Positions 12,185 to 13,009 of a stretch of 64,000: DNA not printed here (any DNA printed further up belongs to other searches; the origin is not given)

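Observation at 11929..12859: Complete type III toxin-antitoxin (ToxIN/AbiQ-like) locus appended to the lysis cassette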

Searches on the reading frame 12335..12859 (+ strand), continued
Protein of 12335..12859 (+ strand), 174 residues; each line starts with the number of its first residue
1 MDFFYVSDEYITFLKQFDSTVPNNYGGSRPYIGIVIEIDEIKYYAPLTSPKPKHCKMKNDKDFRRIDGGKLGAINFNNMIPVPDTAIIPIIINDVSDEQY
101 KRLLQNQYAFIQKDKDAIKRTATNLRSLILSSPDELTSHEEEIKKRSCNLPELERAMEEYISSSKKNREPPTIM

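Call 62: search_dna_similar(query=window:12335-12856:+, collection=plasmids, mode=protein, max_rows=40, max_evalue=0.000001)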
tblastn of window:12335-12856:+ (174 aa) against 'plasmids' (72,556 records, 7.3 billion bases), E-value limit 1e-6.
Records with a match: 239; places in all: 241; records where one place covers at least 80% of the query: 113.
Best place of each record, by identity: <60% 239.
By first word of the organism name: Escherichia 55; Bacillus 42; Staphylococcus 38; Enterococcus 36; Salmonella 12; Enterobacter 10; Klebsiella 8; Lactococcus 5; Clostridium 5; Pseudomonas 3; and 17 more.
By predicted mobility (MOB-suite, as given by PLSDB): mobilizable 108; conjugative 86; non-mobilizable 45.
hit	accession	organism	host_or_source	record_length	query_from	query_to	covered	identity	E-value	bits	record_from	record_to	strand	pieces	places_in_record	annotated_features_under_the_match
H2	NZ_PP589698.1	Lactococcus sp.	Bacterial culture,Dairy environment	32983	1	162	93%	40.7%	3e-35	136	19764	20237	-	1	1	type III toxin-antitoxin system ToxN/AbiQ family toxin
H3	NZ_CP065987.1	Lactococcus lactis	-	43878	1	162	93%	40.7%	3e-35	136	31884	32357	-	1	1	type III toxin-antitoxin system ToxN/AbiQ family toxin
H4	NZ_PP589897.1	Lactococcus sp.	Bacterial culture,Dairy environment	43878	1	162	93%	40.7%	3e-35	136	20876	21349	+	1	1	type III toxin-antitoxin system ToxN/AbiQ family toxin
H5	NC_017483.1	Lactococcus lactis subsp. lactis CV56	Homo sapiens,vagina of healthy women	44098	1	162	93%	40.7%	3e-35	136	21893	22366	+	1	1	type III toxin-antitoxin system ToxN/AbiQ family toxin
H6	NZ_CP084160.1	Fusobacterium polymorphum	Homo sapiens,Oral cavity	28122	1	167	96%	39.3%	7e-26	109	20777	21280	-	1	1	type III toxin-antitoxin system ToxN/AbiQ family toxin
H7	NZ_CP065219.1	Vibrio navarrensis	Homo sapiens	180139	1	160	92%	41.0%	2e-28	117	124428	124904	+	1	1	type III toxin-antitoxin system ToxN/AbiQ family toxin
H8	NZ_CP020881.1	Sutcliffiella horikoshii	culture,Sediment top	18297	1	166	95%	38.3%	5e-27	113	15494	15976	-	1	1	type III toxin-antitoxin system ToxN/AbiQ family toxin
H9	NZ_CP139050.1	Acinetobacter haemolyticus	mixed culture,Crude oil contaminated ...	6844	1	159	91%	39.9%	1e-24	106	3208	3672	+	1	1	type III toxin-antitoxin system ToxN/AbiQ family toxin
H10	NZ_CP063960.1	Clostridium botulinum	Bovine,feces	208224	4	160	90%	39.1%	2e-27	114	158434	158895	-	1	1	type III toxin-antitoxin system ToxN/AbiQ family toxin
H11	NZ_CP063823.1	Clostridium botulinum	Ham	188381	4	160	90%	38.5%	1e-26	111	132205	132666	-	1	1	type III toxin-antitoxin system ToxN/AbiQ family toxin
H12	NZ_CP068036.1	Escherichia coli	swine,intestinal tract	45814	3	160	91%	37.8%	8e-28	115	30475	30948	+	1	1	type III toxin-antitoxin system ToxN/AbiQ family toxin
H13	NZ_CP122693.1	Escherichia coli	Sus scrofa,feces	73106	3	160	91%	37.8%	8e-28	115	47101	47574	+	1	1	type III toxin-antitoxin system ToxN/AbiQ family toxin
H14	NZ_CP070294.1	Escherichia albertii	Sichuan,Poultry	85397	3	160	91%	37.8%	1e-27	114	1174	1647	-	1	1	type III toxin-antitoxin system ToxN/AbiQ family toxin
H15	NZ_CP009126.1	Pectobacterium atrosepticum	Solanum tuberosum,potato stems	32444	3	160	91%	37.8%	2e-24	105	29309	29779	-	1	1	type III toxin-antitoxin system ToxN/AbiQ family toxin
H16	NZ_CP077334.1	Lelliottia amnigena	-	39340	3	160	91%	37.8%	2e-24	105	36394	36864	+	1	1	type III toxin-antitoxin system ToxN/AbiQ family toxin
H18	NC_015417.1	Clostridium botulinum BKT015925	-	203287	4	160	90%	37.9%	1e-26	112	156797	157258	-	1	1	type III toxin-antitoxin system ToxN/AbiQ family toxin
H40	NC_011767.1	Pectobacterium atrosepticum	-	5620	1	169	97%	32.4%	8e-19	89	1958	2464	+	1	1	type III toxin-antitoxin system ToxN/AbiQ family toxin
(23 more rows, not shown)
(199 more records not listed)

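Call 64: get_annotated_region(hit=H40, flank=500)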
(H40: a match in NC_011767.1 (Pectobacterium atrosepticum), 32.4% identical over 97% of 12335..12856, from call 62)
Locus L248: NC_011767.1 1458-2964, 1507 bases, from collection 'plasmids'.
description: Pectobacterium atrosepticum plasmid pECA1039, complete sequence
organism: Pectobacterium atrosepticum (NCBI taxid 29471)
taxonomy: Bacteria; Pseudomonadota; Gammaproteobacteria; Enterobacterales; Pectobacteriaceae; Pectobacterium; Pectobacterium atrosepticum
host: -; source: -; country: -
typing (MOB-suite, as given by PLSDB): non-mobilizable
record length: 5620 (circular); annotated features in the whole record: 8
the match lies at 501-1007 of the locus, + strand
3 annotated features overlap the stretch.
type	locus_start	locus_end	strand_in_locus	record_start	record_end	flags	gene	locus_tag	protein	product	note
CDS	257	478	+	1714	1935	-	-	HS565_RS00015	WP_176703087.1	hypothetical protein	-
CDS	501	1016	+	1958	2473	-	-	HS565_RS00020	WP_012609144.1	type III toxin-antitoxin system ToxN/AbiQ family toxin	-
CDS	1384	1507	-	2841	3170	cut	-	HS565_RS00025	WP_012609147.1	sigma-70 family RNA polymerase sigma factor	-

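Call 65: get_annotated_region(hit=H18, flank=2500)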
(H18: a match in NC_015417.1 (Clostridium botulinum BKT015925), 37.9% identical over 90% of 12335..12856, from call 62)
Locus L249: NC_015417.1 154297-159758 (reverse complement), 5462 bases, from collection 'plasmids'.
description: Clostridium botulinum BKT015925 plasmid p1BKT015925, complete sequence
organism: Clostridium botulinum BKT015925 (NCBI taxid 929506)
taxonomy: Bacteria; Bacillota; Clostridia; Eubacteriales; Clostridiaceae; Clostridium; Clostridium botulinum; Clostridium botulinum BKT015925
host: -; source: -; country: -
typing (MOB-suite, as given by PLSDB): non-mobilizable
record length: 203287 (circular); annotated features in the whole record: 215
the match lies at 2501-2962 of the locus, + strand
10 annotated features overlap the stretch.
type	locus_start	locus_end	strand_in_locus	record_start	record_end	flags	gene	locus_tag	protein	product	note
CDS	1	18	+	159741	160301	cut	-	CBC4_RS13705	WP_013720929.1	helix-turn-helix transcriptional regulator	-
CDS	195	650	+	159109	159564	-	-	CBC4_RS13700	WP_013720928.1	hypothetical protein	-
CDS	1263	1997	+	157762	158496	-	-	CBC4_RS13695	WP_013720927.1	mono-ADP-ribosyltransferase C3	-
predicted_resistance_gene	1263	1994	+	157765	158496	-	c3bot2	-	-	C3 toxin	predicted by amrfinderplus; class ; identity 97.13%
CDS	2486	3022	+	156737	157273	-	-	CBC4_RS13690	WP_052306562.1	type III toxin-antitoxin system ToxN/AbiQ family toxin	-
CDS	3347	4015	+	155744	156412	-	-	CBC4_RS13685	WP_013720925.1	Panacea domain-containing protein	-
CDS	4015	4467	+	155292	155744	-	-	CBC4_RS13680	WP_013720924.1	hypothetical protein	-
CDS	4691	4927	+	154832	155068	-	-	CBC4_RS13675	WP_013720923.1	hypothetical protein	-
CDS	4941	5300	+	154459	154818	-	-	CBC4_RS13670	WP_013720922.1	hypothetical protein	-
CDS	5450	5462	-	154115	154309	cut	-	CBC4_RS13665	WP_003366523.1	helix-turn-helix transcriptional regulator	-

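Call 66: get_annotated_region(hit=H5, flank=500)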
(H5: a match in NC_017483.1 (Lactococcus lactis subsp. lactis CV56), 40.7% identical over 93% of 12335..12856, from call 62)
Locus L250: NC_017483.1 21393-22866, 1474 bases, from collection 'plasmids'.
description: Lactococcus lactis subsp. lactis CV56 plasmid pCV56A, complete sequence
organism: Lactococcus lactis subsp. lactis CV56 (NCBI taxid 929102)
taxonomy: Bacteria; Bacillota; Bacilli; Lactobacillales; Streptococcaceae; Lactococcus; Lactococcus lactis; Lactococcus lactis subsp. lactis CV56
host: -; source: Homo sapiens,vagina of healthy women; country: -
typing (MOB-suite, as given by PLSDB): conjugative; replicon rep_cluster_799; relaxase MOBP; mating-pair formation MPF_T
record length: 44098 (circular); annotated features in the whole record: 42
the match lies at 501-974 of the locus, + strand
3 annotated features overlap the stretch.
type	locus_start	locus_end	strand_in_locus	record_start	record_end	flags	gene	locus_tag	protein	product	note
CDS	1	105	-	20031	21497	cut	-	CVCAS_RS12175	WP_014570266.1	Y-family DNA polymerase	-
CDS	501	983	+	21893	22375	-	-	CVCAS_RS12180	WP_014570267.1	type III toxin-antitoxin system ToxN/AbiQ family toxin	-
CDS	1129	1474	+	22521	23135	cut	-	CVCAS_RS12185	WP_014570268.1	hypothetical protein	-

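Call 70: predict_structure(alignment_id=A1)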
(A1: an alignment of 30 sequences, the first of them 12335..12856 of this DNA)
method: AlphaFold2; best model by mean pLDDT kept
length: 174 residues; sequences in the alignment: 30
mean_pLDDT: 92.2   pTM: 0.86
mean pLDDT of the five models: 92.2, 92.1, 92.0, 91.8, 91.3
residues with pLDDT >= 90: 151; 70-90: 11; 50-70: 12; < 50: 0
segments of 3 or more residues with pLDDT < 50: none
pLDDT, mean of each block of 10 residues (from residue 1): 93 95 68 93 95 94 96 96 95 93 97 98 97 96 96 97 78 68
secondary structure, 60 per line:
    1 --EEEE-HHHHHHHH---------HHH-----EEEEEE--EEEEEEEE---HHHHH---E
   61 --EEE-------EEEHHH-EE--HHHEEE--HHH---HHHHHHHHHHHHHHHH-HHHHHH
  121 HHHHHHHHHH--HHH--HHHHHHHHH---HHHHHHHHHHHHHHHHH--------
elements in order: E3-6 H8-15 E33-38 E41-48 H52-56 E63-65 E73-75 E87-89 H98-113 H115-130 H138-146 H150-166

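Call 74: fold_search(model_id=the predicted structure, library=pdb)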
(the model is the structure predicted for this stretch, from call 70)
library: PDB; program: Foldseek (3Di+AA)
matches with E <= 10: 139; with E <= 0.001: 4
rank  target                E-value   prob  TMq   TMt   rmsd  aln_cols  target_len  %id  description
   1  4ato_A                2.5e-12  1.00  0.76  0.78   3.2       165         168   28  New insights into the mechanism of bacterial Type III toxin-antitoxin systems: selective toxin inhibition by a non-cod (released 2012-12-26)
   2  2xd0_A                4.4e-11  1.00  0.74  0.79   3.0       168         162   32  A processed non-coding RNA regulates a bacterial antiviral system (released 2011-01-12)
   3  7d8o_A                6.8e-10  1.00  0.73  0.78   3.2       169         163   33  Crystal structure of E. coli ToxIN type III toxin-antitoxin complex (released 2022-01-05)
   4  4glk                  4.8e-08  1.00  0.74  0.78   3.1       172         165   24  Structure and activity of AbiQ, a lactococcal anti-phage endoribonuclease belonging to the type-III toxin-antitoxin syst (released 2013-01-16)
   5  7epg                  2.9e-01  0.28  0.27  0.40   7.7       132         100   15  Crystal structure of E.coli CcdB mutant S12G (released 2022-06-08)
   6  7epj                  4.1e-01  0.18  0.23  0.36   8.9       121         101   14  Crystal structure of E.coli CcdB mutant V46L (released 2022-06-08)
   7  4mzp_E                4.6e-01  0.25  0.26  0.37   9.5       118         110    8  MazF from S. aureus crystal form III, C2221, 2.7 A (released 2014-05-21)
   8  4jmf_B                5.2e-01  0.06  0.14  0.19  13.8       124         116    6  Crystal structure of ExoT (residues 28 -77)- SpcS complex from Pseudomonas aeruginosa at 2.1 angstrom (released 2014-02-05)
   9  2vub_A                8.3e-01  0.15  0.22  0.34   8.7        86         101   15  CCDB, A TOPOISOMERASE POISON FROM E. COLI (released 1998-06-17)
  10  6kys_B                8.8e-01  0.30  0.32  0.43   7.8       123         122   10  The structure of the M. tb toxin MazF-mt1 (released 2020-08-05)
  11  4elz_C                9.9e-01  0.13  0.20  0.30   8.9        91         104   13  CCDBVFI:GYRA14VFI (released 2012-05-30)
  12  2vub_B                1.2e+00  0.13  0.22  0.36   8.8        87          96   14  CCDB, A TOPOISOMERASE POISON FROM E. COLI (released 1998-06-17)
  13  6kyt_J                1.5e+00  0.10  0.20  0.29   9.7        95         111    9  The structure of the M. tb toxin MazEF-mt1 complex (released 2020-08-05)
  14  7qx0_D                1.6e+00  0.04  0.16  0.08  14.2       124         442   16  Transaminase Structure of Plurienzyme (Tr2E2) in complex with PLP (released 2023-08-16)
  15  1ry9_A                1.7e+00  0.03  0.15  0.18  14.9       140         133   10  Spa15, a Type III Secretion Chaperone from Shigella flexneri (released 2004-04-27)
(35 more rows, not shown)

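Call 78: search_protein_families(library=pfam, proteins=[L086:1138-1941:+, L086:3186-4115:-, L086:4672-5343:-, L086:92-781:+], max_evalue=0.001)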
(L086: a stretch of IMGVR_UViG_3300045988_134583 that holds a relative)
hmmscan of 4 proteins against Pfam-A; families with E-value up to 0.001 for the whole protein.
L086:1138-1941:+ (267 aa): 2 families
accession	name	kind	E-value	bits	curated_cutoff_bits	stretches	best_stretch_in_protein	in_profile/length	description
PF00877.26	NLPC_P60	-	1e-08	35.5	23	1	70-170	3-99/105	NlpC/P60 family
PF08239.17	SH3_3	-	1.7e-08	34.9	27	1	209-257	2-50/54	Bacterial SH3 domain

L086:3186-4115:- (309 aa): 1 family
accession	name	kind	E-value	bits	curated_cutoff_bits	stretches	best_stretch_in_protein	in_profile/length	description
PF00589.27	Phage_integrase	-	3.5e-24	85.9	27.1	1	118-290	7-167/172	Phage integrase family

L086:4672-5343:- (223 aa): 1 family
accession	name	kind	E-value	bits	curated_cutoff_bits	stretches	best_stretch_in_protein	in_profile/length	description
PF03374.19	ANT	-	2.5e-13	50.7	25.3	1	71-178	1-105/108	Phage antirepressor protein KilAC domain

L086:92-781:+ (229 aa): 0 families
